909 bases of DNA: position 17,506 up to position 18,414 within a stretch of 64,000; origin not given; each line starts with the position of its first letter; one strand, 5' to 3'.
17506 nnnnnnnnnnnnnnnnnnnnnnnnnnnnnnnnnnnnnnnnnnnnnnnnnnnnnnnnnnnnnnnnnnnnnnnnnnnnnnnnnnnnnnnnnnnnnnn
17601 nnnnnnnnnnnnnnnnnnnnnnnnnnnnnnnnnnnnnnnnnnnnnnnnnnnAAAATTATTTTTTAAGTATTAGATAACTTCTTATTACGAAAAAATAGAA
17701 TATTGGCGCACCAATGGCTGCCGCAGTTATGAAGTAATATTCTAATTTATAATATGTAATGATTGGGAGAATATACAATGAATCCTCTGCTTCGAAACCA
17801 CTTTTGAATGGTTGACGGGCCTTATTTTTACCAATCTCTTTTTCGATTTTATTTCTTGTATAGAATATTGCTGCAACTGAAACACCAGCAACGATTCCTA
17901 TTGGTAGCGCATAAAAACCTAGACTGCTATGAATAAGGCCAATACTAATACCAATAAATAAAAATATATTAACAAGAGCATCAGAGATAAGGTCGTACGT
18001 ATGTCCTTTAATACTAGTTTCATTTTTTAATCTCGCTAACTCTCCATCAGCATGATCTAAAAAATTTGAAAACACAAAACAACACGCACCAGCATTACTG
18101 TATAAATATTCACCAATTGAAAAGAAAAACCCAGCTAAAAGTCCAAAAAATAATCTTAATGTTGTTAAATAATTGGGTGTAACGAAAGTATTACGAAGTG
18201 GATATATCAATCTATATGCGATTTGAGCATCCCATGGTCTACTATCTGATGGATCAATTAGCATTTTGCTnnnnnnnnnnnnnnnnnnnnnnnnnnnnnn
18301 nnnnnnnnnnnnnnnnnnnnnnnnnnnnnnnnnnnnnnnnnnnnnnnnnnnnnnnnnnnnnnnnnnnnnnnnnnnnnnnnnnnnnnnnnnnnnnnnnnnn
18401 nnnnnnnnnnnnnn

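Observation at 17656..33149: Three paralogous CDP-alcohol phosphatidyltransferase genes, each wired into a different hopanoid operon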

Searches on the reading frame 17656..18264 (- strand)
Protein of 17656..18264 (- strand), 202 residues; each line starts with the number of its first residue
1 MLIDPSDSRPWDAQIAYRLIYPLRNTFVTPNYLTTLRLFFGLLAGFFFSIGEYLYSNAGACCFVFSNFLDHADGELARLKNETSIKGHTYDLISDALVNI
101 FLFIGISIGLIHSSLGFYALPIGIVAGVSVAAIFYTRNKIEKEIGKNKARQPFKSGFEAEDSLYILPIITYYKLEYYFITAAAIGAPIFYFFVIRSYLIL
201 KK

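Call 3: search_protein_families(library=pfam, proteins=[window:17656-18264:-])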
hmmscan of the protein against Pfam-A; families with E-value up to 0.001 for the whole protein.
window:17656-18264:- (202 aa): 1 family
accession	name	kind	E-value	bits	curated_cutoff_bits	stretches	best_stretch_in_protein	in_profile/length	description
PF01066.26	CDP-OH_P_transf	-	1e-13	52.4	22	1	28-146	2-119/152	CDP-alcohol phosphatidyltransferase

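Call 5: search_protein_families(library=ncbifam, proteins=[window:17656-18264:-], max_evalue=0.01)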
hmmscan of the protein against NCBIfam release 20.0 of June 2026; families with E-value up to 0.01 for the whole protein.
window:17656-18264:- (202 aa): 7 families
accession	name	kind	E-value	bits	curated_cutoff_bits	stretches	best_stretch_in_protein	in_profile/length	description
NF040950.1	archin_ph_syn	equivalog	7.2e-15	55.3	180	1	17-146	13-136/191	archaetidylinositol phosphate synthase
NF041135.1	IPPtranDIPPsyn_Thcocales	equivalog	2.9e-08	33.1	580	1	12-143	235-359/419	bifunctional L-myo-inositol-1-phosphate cytidylyltransferase/CDP-L-myo-inositol myo-inositolphosphotransferase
NF052561.1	PIPSynBT1523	equivalog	2.6e-07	30.6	350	1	15-141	8-144/232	hypothetical protein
NF045883.1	PIPSynth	equivalog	7e-05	22.6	170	1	25-139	20-133/197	phosphatidylinositol phosphate synthase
TIGR00560.1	pgsA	equivalog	9.9e-05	22.9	109.1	1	28-107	2-84/183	CDP-diacylglycerol--glycerol-3-phosphate 3-phosphatidyltransferase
TIGR00473.1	pssA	equivalog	0.0018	18.4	107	1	36-96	3-60/153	CDP-diacylglycerol--serine O-phosphatidyltransferase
NF053678.1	ClpnSynClsA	equivalog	0.0094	16.1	240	0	29-106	5-80/180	cardiolipin synthase ClsA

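Call 9: find_homologous_proteins(query=window:17656-18264:-, max_evalue=0.00001)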
Query window:17656-18264:- (202 aa): 406 proteins with E <= 0.00001 among 931 candidates; the best 120 are listed.
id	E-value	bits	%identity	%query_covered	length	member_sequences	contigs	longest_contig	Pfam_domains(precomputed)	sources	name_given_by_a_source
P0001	2.5e-124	431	99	100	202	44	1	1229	PF01066.27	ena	-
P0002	8.3e-98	344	76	100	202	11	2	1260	PF01066.27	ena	-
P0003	4.3e-92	326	73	100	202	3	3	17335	PF01066.27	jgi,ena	-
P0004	5.7e-92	325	72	100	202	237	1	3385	PF01066.27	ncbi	-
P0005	7.7e-92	325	73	100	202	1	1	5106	PF01066.27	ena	-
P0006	9.1e-92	325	72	100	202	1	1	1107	PF01066.27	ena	-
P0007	9.6e-92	324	72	100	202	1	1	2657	PF01066.27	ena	-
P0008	9.6e-92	324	71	100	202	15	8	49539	PF01066.27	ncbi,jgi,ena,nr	ncbi:MAG: CDP-alcohol phosphatidyltransferase family protein [Pseudomonadota bacterium]|jgi:phosphat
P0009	9.9e-92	324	72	100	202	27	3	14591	PF01066.27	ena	-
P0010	1.4e-91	324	72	100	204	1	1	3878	PF01066.27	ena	-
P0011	1.5e-91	324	72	100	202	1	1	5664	PF01066.27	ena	-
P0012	1.5e-91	324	71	100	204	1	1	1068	PF01066.27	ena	-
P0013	1.5e-91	324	72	100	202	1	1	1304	PF01066.27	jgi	-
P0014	1.6e-91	324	72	100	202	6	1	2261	PF01066.27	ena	-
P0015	1.6e-91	324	72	100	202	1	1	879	PF01066.27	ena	-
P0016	1.6e-91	324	72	100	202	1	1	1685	PF01066.27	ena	-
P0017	1.9e-91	323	72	100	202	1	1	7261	PF01066.27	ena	-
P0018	1.9e-91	323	72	100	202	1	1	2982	PF01066.27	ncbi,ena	-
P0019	2.0e-91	323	72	100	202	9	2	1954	PF01066.27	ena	-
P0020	2.3e-91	323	72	100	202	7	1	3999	PF01066.27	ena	-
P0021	3.0e-91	323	72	100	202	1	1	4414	PF01066.27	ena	-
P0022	3.5e-91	323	72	100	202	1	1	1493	PF01066.27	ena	-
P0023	4.2e-91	322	72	100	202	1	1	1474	PF01066.27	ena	-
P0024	4.9e-91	322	72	100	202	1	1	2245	PF01066.27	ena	-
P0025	5.3e-91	322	72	100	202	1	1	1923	PF01066.27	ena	-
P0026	5.7e-91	322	72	100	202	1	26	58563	PF01066.27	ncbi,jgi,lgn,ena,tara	jgi:phosphatidylglycerophosphate synthase|tara:strand:- start:2778 stop:3386 length:609 start_codon:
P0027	6.8e-91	322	72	100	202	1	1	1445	PF01066.27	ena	-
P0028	7.1e-91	322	71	100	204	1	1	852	PF01066.27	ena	-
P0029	7.1e-91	322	72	100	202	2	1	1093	PF01066.27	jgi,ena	jgi:phosphatidylglycerophosphate synthase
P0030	7.7e-91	321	72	100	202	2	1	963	PF01066.27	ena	-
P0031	8.3e-91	321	72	100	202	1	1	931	PF01066.27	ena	-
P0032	8.9e-91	321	72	100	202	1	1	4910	PF01066.27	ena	-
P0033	9.6e-91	321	71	100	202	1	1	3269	PF01066.27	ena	-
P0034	9.7e-91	321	72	100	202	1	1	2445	PF01066.27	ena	-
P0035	9.8e-91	321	72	100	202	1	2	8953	PF01066.27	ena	-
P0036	1.0e-90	321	72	100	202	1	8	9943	PF01066.27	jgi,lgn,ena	jgi:phosphatidylglycerophosphate synthase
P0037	1.1e-90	321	72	100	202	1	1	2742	PF01066.27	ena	-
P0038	1.2e-90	321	72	100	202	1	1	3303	PF01066.27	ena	-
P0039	1.2e-90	321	72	100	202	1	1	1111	PF01066.27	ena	-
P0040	1.2e-90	321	72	100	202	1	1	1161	PF01066.27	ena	-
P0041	1.3e-90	321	72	100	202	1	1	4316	PF01066.27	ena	-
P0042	1.6e-90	320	71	100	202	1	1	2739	PF01066.27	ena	-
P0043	1.6e-90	320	71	100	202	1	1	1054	PF01066.27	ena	-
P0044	1.6e-90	320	72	98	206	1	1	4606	PF01066.27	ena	-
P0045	1.8e-90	320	71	100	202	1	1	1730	PF01066.27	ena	-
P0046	1.9e-90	320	71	100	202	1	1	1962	PF01066.27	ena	-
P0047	2.1e-90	320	70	100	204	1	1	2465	PF01066.27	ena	-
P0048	2.5e-90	320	72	100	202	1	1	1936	PF01066.27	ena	-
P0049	2.7e-90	320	71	100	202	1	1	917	PF01066.27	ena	-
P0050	2.9e-90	320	72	100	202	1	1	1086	PF01066.27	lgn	-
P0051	3.8e-90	319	72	100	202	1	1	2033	PF01066.27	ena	-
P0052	3.8e-90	319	72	100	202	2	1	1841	PF01066.27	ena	-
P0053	3.9e-90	319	73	100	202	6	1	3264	PF01066.27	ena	-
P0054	4.3e-90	319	70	100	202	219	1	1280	PF01066.27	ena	-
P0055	4.6e-90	319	71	100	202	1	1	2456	PF01066.27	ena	-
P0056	5.3e-90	319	71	100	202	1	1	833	PF01066.27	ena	-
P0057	5.6e-90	319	71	100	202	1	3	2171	PF01066.27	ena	-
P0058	2.1e-89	317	71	100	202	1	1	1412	PF01066.27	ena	-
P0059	1.2e-88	314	70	100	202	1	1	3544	PF01066.27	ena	-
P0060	6.5e-88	312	71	100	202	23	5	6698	PF01066.27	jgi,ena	jgi:phosphatidylglycerophosphate synthase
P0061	4.1e-84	300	75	89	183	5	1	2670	PF01066.27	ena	-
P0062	3.0e-83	297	72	91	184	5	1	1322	PF01066.27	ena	-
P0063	3.7e-83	296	72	89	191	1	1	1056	PF01066.27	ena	-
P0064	4.4e-83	296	74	89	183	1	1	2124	PF01066.27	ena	-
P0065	1.2e-82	295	66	97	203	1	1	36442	PF01066.27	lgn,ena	-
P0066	1.2e-81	291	68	96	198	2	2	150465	PF01066.27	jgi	jgi:phosphatidylglycerophosphate synthase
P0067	1.6e-80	288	64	98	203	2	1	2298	PF01066.27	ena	-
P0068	4.4e-78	280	65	95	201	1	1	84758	PF01066.27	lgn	-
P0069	1.5e-77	278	62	98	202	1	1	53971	PF01066.27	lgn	-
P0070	1.8e-77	278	64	97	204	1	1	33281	PF01066.27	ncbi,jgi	-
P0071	2.4e-77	277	62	98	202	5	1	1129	PF01066.27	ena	-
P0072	3.4e-77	277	64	95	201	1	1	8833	PF01066.27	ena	-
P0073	4.1e-76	273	64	97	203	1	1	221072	PF01066.27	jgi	jgi:phosphatidylglycerophosphate synthase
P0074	7.3e-76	273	63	98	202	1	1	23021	PF01066.27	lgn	-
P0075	1.6e-75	271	61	96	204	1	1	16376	PF01066.27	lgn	-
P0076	2.2e-75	271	62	97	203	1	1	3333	PF01066.27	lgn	-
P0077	6.4e-73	263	61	94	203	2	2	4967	PF01066.27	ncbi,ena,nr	ncbi:MAG: CDP-alcohol phosphatidyltransferase family protein [Proteobacteria bacterium]|nr:CDP-alcoh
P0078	4.9e-72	260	60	97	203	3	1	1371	PF01066.27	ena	-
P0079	9.3e-71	256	59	97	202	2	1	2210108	PF01066.27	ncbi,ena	-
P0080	1.4e-70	255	58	95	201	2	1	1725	PF01066.27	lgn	-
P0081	4.7e-70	254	58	98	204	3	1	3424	PF01066.27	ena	-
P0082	1.7e-69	252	59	94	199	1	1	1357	PF01066.27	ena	-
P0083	4.5e-69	250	58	99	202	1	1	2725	PF01066.27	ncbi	-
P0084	2.1e-68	248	60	93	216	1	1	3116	PF01066.27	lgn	-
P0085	3.9e-68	247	57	98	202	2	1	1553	PF01066.27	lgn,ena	-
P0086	6.2e-68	247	58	97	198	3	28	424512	PF01066.27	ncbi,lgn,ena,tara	tara:strand:+ start:7785 stop:8381 length:597 start_codon:yes stop_codon:yes gene_type:complete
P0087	4.6e-67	244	56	97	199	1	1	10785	PF01066.27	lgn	-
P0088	5.1e-67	244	57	93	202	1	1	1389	PF01066.27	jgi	jgi:archaetidylinositol phosphate synthase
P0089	8.0e-67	243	56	99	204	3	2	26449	PF01066.27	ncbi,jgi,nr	ncbi:MAG: CDP-alcohol phosphatidyltransferase family protein [Gammaproteobacteria bacterium]|nr:CDP-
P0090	1.3e-66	242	98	55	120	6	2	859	PF01066.27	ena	-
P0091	1.4e-66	242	58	97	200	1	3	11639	PF01066.27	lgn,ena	-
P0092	1.7e-66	242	57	96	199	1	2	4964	PF01066.27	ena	-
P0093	1.9e-66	242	56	97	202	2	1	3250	PF01066.27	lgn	-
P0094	2.9e-66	241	56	98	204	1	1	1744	PF01066.27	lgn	-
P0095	3.5e-66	241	55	95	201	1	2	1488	PF01066.27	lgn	-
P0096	5.5e-66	240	57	98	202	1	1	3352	PF01066.27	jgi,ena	-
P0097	6.8e-66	240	55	98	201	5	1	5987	PF01066.27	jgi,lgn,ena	-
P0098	8.1e-66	240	58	98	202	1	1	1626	PF01066.27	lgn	-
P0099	1.1e-65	239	57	98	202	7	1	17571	PF01066.27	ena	-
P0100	1.5e-65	239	56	98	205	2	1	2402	PF01066.27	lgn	-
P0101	1.9e-65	239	76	71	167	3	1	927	PF01066.27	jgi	-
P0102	3.2e-65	238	57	97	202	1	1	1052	PF01066.27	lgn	-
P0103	6.0e-65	237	54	99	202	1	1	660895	PF01066.27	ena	-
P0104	1.1e-64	236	56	97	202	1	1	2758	PF01066.27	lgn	-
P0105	1.1e-64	236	57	95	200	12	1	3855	PF01066.27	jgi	jgi:phosphatidylglycerophosphate synthase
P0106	1.8e-64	235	56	93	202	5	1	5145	PF01066.27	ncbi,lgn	-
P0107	2.4e-64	235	55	99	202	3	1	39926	PF01066.27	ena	-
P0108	2.6e-64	235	54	95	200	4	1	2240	PF01066.27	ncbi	-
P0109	3.1e-64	235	54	98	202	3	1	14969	PF01066.27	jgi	-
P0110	4.3e-64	234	58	91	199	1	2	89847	PF01066.27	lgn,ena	-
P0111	5.4e-64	234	55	98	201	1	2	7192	PF01066.27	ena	-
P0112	6.6e-64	234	55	98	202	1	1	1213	PF01066.27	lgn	-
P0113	7.7e-64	233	55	98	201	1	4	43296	PF01066.27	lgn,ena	-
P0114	9.5e-64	233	58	97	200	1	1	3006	PF01066.27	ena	-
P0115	1.0e-63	233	56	97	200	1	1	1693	PF01066.27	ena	-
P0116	4.7e-63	231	55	95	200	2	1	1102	PF01066.27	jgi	jgi:archaetidylinositol phosphate synthase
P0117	5.4e-63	231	59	89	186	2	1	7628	PF01066.27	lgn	-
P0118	5.6e-63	231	55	98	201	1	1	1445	PF01066.27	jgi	-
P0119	6.3e-63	230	55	98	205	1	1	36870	PF01066.27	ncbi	-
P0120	1.0e-62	230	56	98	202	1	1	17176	PF01066.27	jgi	-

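Call 10: find_encoding_contigs(protein=P0079, flank=10000, max_places=2)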
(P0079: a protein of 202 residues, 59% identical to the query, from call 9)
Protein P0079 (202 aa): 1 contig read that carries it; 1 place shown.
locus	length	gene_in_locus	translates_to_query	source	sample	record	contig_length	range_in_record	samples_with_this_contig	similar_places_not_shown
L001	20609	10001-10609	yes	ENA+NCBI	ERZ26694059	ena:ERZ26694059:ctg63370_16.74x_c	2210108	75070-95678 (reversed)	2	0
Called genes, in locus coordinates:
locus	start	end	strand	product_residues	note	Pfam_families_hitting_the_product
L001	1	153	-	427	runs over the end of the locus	-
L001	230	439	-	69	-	PF00313:CSD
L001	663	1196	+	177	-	PF10604:Polyketide_cyc2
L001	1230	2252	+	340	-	-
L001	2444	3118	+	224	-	-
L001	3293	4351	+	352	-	PF00494:SQS_PSY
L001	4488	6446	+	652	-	PF13249:SQHop_cyclase_N, PF09492:Pec_lyase (faint), PF07678:TED_complement (faint), PF13243:SQHop_cyclase_C, PF00432:Prenyltrans (weak)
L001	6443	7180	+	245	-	PF01048:PNP_UDP_1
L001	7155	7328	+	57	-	-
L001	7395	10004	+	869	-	PF03176:MMPL, PF02355:SecD_SecF_C (weak)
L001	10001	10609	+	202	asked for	PF01066:CDP-OH_P_transf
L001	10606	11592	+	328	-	PF01073:3Beta_HSD, PF01370:Epimerase, PF02719:Polysacc_synt_2, PF04321:RmlD_sub_bind, PF05368:NmrA, PF13460:NAD_binding_10, PF16363:GDP_Man_Dehyd, PF07993:NAD_binding_4, +1 more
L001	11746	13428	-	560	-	PF00361:Proton_antipo_M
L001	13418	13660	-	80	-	-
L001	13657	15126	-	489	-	PF00361:Proton_antipo_M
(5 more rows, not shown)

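Call 11: find_encoding_contigs(protein=P0103, flank=10000, max_places=2)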
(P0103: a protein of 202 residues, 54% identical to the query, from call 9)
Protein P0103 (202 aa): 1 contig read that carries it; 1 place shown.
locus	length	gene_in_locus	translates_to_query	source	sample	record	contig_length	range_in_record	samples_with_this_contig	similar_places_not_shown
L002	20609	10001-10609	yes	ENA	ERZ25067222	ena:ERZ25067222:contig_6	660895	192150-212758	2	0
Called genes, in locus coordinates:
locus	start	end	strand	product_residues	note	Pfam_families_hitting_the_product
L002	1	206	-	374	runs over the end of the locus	PF00696:AA_kinase, PF01472:PUA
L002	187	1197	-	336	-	PF01018:GTP1_OBG, PF03193:RsgA_GTPase (faint), PF01926:MMR_HSR1, PF02421:FeoB_N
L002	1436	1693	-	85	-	PF01016:Ribosomal_L27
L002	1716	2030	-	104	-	PF00829:Ribosomal_L21p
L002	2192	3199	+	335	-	PF00348:polyprenyl_synt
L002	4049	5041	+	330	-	PF03706:LPG_synthase_TM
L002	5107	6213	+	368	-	PF00494:SQS_PSY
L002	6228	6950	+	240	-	PF01048:PNP_UDP_1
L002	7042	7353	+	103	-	-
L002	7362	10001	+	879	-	PF03176:MMPL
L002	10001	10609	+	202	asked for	PF01066:CDP-OH_P_transf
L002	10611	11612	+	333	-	PF01073:3Beta_HSD, PF01370:Epimerase, PF02719:Polysacc_synt_2 (weak), PF04321:RmlD_sub_bind, PF05368:NmrA, PF07993:NAD_binding_4, PF13460:NAD_binding_10, PF16363:GDP_Man_Dehyd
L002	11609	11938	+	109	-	-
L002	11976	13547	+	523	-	PF00515:TPR_1 (faint), PF07719:TPR_2 (faint), PF13431:TPR_17 (faint), PF13414:TPR_11 (faint), PF13428:TPR_14 (faint), PF14559:TPR_19 (faint), PF23914:TPR_CcmH_CycH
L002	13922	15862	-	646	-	PF16177:ACAS_N, PF00501:AMP-binding, PF13193:AMP-binding_C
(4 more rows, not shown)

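Call 21: find_related_loci(query=A2, collection=genome_contigs, flank=10000)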
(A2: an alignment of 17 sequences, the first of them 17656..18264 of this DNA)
Query A2 (202 aa) in genome_contigs; peptide patterns used: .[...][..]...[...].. (x = any residue, [..] = any of these).
600 stretches matched a pattern (row limit reached: there are more); 416 encode a relative of the query (tblastn E <= 1e-3); the best 80 are kept; 80 distinct loci.
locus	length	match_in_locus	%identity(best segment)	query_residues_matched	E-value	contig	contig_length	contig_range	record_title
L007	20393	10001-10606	77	1-202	4e-104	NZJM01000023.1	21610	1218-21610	MAG: Legionellales bacterium isolate MED1261 MHASMcontig_232902, whole genome shotgun sequence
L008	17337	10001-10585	64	8-202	1e-81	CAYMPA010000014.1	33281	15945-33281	MAG TPA_asm: uncultured Enterobacteriaceae bacterium isolate binchicken_co275_158 genome assembly, contig: NODE_1408_len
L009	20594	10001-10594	55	5-202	4e-65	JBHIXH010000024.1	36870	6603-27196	MAG: Gammaproteobacteria bacterium isolate MAG45 WDNA05_bin.28.strict_24, whole genome shotgun sequence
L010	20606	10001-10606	72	1-202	3e-96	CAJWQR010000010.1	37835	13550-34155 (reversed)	MAG TPA_asm: uncultured Legionellales bacterium isolate ERR598946_bin.24_MetaBAT_v2.12.1_MAG genome assembly, contig: NO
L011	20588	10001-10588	52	7-202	2e-60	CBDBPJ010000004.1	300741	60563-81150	MAG: Gammaproteobacteria bacterium isolate bb6b15c1-335f-4c8a-84a7-a05bc1b1d3fd genome assembly, contig: contig_4, whole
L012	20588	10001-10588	51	7-202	1e-59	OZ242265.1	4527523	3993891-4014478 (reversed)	MAG: Gammaproteobacteria bacterium isolate e770b403-878d-4ab6-9ba2-f911db374a53 genome assembly, chromosome: 1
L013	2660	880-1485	45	1-202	1e-54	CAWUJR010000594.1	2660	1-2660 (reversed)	MAG: uncultured Robbsia sp. isolate SRR17458618_metabat2_1_1705322973 genome assembly, contig: ERZ21854036.4880, whole g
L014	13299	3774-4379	46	5-202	5e-54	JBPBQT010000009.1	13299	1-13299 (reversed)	MAG: Janthinobacterium lividum isolate 3300037550_metabat.15 3300037550_metabat.15_Ga0393325_0001968, whole genome shotg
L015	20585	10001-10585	46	8-197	2e-52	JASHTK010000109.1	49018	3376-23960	MAG: Gammaproteobacteria bacterium isolate JOPF151 JOPF_NEAR_contig_434067, whole genome shotgun sequence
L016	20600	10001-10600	46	2-197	2e-52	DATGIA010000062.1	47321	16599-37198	MAG TPA_asm: Steroidobacteraceae bacterium isolate SMAG_U9795 k141_656459, whole genome shotgun sequence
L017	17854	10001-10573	46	9-197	9e-52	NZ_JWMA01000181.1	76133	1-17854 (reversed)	Cupriavidus sp. IDO NODE_313, whole genome shotgun sequence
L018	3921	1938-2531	45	10-202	5e-51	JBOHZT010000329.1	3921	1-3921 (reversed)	MAG: Steroidobacteraceae bacterium isolate SE1508_metabat2.bin.44_sub NODE_11951_length_3921_cov_1.379283, whole genome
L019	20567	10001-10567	47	10-197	5e-51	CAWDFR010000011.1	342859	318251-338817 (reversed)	MAG: uncultured Gammaproteobacteria bacterium isolate MFD06092.bin.2.73 genome assembly, contig: contig_39127, whole gen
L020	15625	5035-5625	45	5-197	8e-51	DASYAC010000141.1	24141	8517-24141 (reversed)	MAG TPA_asm: Steroidobacteraceae bacterium isolate SMAG_U4869 k141_167306, whole genome shotgun sequence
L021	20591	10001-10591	49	10-202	6e-50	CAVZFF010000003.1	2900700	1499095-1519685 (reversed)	MAG: uncultured Gammaproteobacteria bacterium isolate MFD05580.bin.1.149 genome assembly, contig: contig_18675, whole ge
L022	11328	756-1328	49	10-197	1e-48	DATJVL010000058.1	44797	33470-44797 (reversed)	MAG TPA_asm: Steroidobacteraceae bacterium isolate SMAG_U15072 k141_3359043, whole genome shotgun sequence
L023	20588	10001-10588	44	6-198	4e-48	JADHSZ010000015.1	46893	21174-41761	MAG: Alphaproteobacteria bacterium isolate BS150m-G7 BS-150m-C579, whole genome shotgun sequence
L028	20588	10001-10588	58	6-201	5e-74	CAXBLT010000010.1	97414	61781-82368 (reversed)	MAG TPA_asm: uncultured Gammaproteobacteria bacterium isolate ERR2762121_binner13_Refined_69 genome assembly, contig: ER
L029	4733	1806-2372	39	5-193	5e-46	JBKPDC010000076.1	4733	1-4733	MAG: Thermodesulfobacteriota bacterium isolate GB_EKS_MAG_00034 GB_EKS_000001773315, whole genome shotgun sequence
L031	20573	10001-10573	39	4-194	6e-46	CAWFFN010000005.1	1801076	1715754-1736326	MAG: uncultured delta proteobacterium isolate MFD00822.bin.1.250 genome assembly, contig: contig_26365, whole genome sho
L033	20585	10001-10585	44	6-197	5e-45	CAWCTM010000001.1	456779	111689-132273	MAG: uncultured Gammaproteobacteria bacterium isolate MFD01716.bin.1.190 genome assembly, contig: contig_11172, whole ge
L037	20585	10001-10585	42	8-201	7e-44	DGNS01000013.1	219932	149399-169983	MAG TPA_asm: Thiotrichaceae bacterium UBA4486 UBA4486_contig_94, whole genome shotgun sequence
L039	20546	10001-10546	43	11-192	2e-43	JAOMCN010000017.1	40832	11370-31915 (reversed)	Rhodospirillales bacterium isolate AH-558-E05 AH-558-E05_NODE_17, whole genome shotgun sequence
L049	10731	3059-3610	40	11-194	3e-41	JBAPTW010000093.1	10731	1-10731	MAG: Gammaproteobacteria bacterium isolate MFD01233_ilm_asm_bin41 k127_218113, whole genome shotgun sequence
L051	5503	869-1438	41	9-199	9e-41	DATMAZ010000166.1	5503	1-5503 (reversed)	MAG TPA_asm: Candidatus Limnocylindria bacterium isolate SMAG_U13339 k141_345411, whole genome shotgun sequence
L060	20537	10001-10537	37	11-189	1e-38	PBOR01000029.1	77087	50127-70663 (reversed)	MAG: Rhodospirillaceae bacterium isolate RS386 6142, whole genome shotgun sequence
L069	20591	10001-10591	38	5-201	4e-38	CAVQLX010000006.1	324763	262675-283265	MAG: uncultured delta proteobacterium isolate MFD03975.bin.1.282 genome assembly, contig: contig_1984, whole genome shot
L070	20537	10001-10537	39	11-189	2e-38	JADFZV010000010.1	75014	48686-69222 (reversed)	MAG: Alphaproteobacteria bacterium isolate nKLKbin1 nKLK_bin1_NODE_10_length_75014_cov_3.680946, whole genome shotgun se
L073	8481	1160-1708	39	11-193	3e-37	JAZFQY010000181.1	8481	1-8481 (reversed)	MAG: Alphaproteobacteria bacterium isolate MT4bin.20 MT4bin.20_181, whole genome shotgun sequence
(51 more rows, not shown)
